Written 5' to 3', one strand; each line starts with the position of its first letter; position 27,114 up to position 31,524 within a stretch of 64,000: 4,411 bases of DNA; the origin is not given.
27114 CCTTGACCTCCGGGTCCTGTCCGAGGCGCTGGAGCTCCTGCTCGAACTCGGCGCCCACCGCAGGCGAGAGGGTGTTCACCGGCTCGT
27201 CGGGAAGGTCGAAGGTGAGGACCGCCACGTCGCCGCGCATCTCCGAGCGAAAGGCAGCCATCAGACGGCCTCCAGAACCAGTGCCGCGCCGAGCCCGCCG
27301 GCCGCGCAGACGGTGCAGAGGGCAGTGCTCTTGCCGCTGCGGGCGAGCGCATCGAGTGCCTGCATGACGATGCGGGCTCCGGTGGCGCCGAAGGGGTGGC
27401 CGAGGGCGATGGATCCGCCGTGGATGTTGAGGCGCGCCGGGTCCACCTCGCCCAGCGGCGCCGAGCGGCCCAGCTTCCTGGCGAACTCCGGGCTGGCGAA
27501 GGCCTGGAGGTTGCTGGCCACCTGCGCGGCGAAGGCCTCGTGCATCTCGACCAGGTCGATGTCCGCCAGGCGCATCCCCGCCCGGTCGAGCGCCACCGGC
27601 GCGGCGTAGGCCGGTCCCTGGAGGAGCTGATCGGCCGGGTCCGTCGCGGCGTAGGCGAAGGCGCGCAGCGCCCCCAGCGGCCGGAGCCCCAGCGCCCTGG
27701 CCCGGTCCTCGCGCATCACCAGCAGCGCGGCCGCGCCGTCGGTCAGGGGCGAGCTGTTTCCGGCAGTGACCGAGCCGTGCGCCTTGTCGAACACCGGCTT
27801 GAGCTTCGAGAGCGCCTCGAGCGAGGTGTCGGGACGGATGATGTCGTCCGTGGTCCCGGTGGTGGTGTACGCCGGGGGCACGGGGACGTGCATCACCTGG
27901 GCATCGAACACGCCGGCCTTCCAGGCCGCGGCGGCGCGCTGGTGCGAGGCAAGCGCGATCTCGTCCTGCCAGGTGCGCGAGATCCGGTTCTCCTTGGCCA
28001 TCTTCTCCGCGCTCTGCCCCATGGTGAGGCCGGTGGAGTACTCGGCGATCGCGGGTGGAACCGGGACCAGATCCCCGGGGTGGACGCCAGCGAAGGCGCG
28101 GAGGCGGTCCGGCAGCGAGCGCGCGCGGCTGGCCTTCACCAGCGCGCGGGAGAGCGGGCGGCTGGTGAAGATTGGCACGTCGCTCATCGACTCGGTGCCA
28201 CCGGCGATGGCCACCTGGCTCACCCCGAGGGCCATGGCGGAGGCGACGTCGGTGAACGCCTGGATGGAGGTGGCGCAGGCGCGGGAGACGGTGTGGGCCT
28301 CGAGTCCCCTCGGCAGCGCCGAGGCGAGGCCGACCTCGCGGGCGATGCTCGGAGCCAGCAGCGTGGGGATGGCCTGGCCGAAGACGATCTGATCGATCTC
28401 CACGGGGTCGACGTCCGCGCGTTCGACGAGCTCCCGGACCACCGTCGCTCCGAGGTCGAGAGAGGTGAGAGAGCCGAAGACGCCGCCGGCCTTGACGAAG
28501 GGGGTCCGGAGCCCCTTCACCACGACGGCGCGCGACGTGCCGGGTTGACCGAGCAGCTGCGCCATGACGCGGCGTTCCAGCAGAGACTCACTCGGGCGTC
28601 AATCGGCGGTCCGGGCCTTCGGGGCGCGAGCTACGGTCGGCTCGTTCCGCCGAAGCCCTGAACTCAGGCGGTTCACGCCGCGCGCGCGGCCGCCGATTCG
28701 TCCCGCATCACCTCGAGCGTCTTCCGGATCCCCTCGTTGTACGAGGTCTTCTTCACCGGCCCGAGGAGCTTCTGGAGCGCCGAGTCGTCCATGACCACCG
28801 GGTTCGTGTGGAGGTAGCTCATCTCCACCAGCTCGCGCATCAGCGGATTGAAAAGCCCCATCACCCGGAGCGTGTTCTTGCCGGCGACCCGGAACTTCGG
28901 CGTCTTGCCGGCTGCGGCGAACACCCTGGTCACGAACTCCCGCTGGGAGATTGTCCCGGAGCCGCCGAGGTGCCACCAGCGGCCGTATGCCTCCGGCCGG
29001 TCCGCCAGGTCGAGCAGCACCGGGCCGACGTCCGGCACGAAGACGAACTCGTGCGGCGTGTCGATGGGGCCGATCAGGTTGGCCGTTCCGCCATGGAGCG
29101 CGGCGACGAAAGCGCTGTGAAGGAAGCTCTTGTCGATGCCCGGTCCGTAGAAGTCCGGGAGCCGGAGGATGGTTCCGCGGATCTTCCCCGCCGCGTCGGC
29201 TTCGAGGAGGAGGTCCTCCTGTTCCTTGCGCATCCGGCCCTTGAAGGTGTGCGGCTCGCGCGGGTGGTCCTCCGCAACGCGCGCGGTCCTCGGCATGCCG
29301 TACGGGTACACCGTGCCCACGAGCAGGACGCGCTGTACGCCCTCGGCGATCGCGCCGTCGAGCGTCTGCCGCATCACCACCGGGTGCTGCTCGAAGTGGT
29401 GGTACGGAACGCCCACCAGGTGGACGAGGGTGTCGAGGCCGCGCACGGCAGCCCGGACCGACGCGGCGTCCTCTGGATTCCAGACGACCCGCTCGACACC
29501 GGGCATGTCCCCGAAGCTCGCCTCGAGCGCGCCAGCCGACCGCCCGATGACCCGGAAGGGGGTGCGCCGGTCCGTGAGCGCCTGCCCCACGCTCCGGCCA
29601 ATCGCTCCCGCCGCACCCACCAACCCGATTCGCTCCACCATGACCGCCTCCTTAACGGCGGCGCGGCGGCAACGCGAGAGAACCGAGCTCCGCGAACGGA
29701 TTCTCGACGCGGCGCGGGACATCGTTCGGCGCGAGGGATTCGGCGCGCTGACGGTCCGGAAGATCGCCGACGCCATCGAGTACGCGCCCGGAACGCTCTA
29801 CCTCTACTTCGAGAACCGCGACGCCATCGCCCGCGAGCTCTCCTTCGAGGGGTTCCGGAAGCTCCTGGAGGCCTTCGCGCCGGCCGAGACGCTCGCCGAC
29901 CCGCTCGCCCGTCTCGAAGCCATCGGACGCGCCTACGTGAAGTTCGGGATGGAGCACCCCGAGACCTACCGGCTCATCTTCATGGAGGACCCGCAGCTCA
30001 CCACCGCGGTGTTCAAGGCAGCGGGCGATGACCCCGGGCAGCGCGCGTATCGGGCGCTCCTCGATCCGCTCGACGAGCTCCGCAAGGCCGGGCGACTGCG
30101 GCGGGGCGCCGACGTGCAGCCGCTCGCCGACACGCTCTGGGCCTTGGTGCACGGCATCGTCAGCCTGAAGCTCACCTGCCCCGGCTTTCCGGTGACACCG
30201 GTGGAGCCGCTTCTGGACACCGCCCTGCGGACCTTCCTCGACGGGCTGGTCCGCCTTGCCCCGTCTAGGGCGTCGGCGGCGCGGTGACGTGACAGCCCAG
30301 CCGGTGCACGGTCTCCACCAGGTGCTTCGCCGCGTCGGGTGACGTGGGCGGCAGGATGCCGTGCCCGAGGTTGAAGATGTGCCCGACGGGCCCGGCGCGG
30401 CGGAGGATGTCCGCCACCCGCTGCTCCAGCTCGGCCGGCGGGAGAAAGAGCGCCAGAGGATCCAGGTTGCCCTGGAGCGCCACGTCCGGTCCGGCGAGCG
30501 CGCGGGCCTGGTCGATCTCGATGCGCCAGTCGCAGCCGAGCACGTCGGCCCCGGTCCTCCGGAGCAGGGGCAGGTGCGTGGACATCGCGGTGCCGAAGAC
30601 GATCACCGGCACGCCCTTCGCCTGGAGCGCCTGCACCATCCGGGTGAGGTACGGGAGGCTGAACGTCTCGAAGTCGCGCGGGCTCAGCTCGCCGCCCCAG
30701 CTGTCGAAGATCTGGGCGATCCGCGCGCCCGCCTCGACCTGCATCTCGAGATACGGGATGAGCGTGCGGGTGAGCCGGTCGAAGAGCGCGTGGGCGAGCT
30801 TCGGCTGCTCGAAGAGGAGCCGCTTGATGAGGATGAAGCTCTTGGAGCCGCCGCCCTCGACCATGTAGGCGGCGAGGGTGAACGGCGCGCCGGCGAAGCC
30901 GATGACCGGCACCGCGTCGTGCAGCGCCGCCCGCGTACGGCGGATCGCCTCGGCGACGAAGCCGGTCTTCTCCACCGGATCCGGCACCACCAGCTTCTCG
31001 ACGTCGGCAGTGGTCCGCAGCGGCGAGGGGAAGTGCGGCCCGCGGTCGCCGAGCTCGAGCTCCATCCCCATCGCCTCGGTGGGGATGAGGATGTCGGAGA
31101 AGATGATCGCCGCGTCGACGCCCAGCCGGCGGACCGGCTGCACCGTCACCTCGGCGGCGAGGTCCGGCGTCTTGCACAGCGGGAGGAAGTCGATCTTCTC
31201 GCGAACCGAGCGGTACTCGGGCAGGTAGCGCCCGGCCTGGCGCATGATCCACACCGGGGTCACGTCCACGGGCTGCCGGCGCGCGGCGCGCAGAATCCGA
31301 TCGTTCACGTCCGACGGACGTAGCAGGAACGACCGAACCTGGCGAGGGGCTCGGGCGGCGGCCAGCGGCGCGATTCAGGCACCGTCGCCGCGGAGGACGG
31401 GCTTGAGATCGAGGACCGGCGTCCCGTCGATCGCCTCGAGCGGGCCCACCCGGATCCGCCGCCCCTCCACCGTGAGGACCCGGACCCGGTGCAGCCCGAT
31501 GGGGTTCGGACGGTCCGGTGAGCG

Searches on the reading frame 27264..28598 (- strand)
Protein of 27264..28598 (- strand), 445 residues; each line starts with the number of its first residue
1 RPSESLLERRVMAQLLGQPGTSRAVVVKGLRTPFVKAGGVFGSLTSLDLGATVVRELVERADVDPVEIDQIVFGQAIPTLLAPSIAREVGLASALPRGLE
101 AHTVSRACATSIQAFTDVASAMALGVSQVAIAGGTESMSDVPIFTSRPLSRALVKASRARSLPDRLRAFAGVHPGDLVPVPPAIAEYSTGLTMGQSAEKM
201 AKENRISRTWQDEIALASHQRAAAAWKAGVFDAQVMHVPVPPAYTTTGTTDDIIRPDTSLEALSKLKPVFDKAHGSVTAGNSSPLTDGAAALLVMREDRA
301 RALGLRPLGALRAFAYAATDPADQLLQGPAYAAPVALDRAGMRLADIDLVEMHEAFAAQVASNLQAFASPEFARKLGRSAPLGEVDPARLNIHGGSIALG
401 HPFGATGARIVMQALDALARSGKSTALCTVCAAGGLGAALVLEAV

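Call 78: search_protein_families(library=pfam, proteins=[window:27264-28598:-], max_evalue=0.00001)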
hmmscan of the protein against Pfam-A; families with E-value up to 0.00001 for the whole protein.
window:27264-28598:- (445 aa): 3 families
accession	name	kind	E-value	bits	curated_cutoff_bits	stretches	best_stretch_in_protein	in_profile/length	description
PF00108.29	Thiolase_N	-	2.5e-64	217.6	26.4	1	25-298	2-260/260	Thiolase, N-terminal domain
PF02803.24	Thiolase_C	-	2e-36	124.8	27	1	306-443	2-122/123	Thiolase, C-terminal domain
PF22691.2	Thiolase_C_1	-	9.8e-06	25.8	28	0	322-419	13-111/144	Thiolase C-terminal domain-like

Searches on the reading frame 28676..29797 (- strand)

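Call 78: search_protein_families(library=pfam, proteins=[window:28676-29797:-], max_evalue=0.00001)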
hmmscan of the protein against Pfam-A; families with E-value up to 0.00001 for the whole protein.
window:28676-29797:- (374 aa): 3 families
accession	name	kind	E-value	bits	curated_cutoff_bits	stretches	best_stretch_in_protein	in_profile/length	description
PF01370.27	Epimerase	-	4.5e-11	43.1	20.9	1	59-269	3-229/240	NAD dependent epimerase/dehydratase family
PF13460.12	NAD_binding_10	-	4.2e-10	40.2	27.2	1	61-164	1-100/184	NAD(P)H-binding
PF05368.20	NmrA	-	8.3e-07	29.3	27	0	55-158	3-103/298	NmrA-like family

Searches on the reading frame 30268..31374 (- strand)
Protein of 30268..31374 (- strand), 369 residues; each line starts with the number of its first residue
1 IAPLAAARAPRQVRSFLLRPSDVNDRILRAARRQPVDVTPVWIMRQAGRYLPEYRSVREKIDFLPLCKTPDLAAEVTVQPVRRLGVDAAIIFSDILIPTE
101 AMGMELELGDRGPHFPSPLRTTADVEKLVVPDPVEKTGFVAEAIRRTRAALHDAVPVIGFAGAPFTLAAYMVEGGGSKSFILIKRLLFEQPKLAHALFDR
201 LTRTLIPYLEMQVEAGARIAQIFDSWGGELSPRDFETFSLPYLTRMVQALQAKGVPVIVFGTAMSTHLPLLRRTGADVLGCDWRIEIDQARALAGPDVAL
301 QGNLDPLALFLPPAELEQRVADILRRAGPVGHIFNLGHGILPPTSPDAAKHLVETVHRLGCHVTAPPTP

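Call 78: search_protein_families(library=pfam, proteins=[window:30268-31374:-], max_evalue=0.00001)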
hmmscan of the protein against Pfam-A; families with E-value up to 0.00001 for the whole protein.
window:30268-31374:- (369 aa): 1 family
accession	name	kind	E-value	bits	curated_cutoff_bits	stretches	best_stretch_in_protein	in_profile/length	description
PF01208.23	URO-D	-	4.6e-132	440.7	23.9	1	24-358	3-345/346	Uroporphyrinogen decarboxylase (URO-D)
